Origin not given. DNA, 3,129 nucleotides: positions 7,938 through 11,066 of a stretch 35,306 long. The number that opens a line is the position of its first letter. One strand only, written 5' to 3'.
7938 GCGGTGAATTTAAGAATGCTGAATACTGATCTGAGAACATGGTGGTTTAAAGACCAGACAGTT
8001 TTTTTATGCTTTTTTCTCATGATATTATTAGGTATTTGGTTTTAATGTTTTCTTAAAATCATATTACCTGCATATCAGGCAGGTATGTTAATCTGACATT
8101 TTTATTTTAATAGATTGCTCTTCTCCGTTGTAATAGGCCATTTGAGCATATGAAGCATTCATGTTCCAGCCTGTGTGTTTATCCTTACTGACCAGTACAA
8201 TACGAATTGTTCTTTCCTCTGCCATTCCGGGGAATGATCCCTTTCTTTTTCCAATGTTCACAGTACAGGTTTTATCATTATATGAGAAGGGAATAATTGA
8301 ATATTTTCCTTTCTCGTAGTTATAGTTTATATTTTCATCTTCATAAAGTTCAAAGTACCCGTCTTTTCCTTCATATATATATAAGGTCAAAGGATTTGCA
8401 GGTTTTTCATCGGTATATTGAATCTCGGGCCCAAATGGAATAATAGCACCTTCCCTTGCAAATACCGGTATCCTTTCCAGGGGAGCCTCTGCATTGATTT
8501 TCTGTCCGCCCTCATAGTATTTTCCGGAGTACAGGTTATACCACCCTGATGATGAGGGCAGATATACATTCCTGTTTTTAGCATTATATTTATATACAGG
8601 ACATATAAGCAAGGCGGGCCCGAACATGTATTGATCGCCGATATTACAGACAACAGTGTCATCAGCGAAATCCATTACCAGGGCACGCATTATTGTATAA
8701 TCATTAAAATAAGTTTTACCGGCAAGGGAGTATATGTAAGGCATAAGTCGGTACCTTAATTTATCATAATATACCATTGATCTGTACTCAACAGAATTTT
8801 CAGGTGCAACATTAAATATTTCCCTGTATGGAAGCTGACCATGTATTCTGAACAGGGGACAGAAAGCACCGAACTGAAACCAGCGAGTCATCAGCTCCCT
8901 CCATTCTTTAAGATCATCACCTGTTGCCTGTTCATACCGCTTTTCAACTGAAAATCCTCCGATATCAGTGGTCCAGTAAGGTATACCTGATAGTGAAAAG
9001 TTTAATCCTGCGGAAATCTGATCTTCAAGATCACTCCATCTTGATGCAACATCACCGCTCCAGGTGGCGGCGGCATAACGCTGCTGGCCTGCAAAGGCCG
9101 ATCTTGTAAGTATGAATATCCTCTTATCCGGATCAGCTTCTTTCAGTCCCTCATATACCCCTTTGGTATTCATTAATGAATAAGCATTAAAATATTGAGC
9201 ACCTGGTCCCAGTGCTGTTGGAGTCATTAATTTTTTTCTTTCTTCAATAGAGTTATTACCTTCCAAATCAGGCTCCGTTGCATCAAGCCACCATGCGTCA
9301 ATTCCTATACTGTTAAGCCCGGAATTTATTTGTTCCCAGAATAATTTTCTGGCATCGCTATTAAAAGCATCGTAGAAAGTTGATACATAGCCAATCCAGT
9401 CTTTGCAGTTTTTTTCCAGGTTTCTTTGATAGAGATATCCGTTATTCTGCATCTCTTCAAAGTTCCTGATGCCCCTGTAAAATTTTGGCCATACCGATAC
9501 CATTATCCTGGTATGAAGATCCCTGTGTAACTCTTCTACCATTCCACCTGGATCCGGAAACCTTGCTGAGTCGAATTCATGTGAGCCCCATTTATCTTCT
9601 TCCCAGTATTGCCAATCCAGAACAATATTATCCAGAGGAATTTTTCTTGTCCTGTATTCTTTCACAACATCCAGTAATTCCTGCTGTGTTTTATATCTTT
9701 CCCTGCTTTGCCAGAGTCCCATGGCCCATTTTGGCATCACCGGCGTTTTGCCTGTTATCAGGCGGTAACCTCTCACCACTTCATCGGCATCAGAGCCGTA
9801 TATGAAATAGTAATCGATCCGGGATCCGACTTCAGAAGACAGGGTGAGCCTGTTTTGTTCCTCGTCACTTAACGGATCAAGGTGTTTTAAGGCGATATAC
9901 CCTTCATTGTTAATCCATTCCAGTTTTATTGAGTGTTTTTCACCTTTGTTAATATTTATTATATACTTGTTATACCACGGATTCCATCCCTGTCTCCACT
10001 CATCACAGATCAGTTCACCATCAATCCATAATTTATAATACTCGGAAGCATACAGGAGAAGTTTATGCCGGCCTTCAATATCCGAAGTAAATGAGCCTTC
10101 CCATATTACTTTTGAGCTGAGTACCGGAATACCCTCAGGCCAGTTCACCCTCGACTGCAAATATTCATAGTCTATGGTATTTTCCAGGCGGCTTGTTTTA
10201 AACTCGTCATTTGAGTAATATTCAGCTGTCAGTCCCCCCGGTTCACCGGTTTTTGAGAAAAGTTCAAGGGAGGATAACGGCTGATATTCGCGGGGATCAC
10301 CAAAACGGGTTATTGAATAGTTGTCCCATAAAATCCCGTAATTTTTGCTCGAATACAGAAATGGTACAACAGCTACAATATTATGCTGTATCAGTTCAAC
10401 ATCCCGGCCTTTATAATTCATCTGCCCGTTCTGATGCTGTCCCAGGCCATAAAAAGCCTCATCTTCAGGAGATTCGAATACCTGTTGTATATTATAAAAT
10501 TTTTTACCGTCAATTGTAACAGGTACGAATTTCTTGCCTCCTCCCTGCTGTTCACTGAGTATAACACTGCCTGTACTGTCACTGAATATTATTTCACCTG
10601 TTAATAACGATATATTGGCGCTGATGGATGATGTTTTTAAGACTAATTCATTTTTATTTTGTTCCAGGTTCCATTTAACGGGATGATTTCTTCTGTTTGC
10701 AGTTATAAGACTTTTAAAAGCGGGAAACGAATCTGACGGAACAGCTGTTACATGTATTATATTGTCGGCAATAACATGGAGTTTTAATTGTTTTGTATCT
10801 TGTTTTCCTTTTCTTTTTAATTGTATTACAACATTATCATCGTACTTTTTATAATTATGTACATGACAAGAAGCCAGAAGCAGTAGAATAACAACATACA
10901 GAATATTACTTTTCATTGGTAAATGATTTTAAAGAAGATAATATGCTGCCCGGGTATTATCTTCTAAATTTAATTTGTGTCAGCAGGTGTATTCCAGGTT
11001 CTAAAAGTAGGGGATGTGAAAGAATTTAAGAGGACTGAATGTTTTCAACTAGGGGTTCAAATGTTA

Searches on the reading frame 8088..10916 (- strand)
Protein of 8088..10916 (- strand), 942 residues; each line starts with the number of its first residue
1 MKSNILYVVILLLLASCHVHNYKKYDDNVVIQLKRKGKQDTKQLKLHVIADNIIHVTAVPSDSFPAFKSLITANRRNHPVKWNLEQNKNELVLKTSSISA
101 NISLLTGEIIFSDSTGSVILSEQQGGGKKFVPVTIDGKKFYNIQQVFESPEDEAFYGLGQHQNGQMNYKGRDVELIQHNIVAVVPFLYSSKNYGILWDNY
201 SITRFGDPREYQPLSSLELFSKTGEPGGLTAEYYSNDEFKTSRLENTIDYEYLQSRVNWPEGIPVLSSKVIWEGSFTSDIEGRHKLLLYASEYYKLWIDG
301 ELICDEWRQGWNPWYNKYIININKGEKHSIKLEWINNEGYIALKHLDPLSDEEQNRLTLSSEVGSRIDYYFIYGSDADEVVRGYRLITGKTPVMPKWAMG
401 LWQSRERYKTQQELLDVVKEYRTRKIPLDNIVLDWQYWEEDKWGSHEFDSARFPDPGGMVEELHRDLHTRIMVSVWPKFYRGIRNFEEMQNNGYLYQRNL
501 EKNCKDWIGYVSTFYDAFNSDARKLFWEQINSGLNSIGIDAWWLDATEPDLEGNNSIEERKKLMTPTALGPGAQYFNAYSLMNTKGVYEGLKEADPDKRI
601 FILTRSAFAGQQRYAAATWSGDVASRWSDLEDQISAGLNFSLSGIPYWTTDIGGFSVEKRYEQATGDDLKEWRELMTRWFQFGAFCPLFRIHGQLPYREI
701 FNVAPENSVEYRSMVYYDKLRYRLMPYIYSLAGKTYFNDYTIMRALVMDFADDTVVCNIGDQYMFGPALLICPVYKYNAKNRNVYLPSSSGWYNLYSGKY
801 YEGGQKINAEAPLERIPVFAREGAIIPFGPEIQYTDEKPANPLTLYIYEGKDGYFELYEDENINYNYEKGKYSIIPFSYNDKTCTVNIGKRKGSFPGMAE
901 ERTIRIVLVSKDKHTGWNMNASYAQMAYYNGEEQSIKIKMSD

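Call 39: search_protein_families(library=pfam, proteins=[window:8088-10916:-], max_evalue=0.001)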
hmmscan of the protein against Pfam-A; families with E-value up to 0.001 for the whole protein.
window:8088-10916:- (942 aa): 5 families
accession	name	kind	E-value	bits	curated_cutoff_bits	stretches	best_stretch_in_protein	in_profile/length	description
PF01055.32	Glyco_hydro_31_2nd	-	3.2e-102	342.7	23.5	1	391-731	1-328/328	Glycosyl hydrolases family 31 TIM-barrel domain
PF21365.3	Glyco_hydro_31_3rd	-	1.2e-28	99.8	24.4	1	740-826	2-87/87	Glycosyl hydrolase family 31 C-terminal domain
PF17137.9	DUF5110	-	2.8e-23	82.2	27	1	842-910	1-70/71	Domain of unknown function (DUF5110)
PF13802.12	Gal_mutarotas_2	-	4.4e-13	50.4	27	1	44-205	2-183/184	Glycosyl hydrolase 31 N-terminal galactose mutarotase-like domain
PF07691.17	PA14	-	6.6e-08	32.9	24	1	228-340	4-124/147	PA14 domain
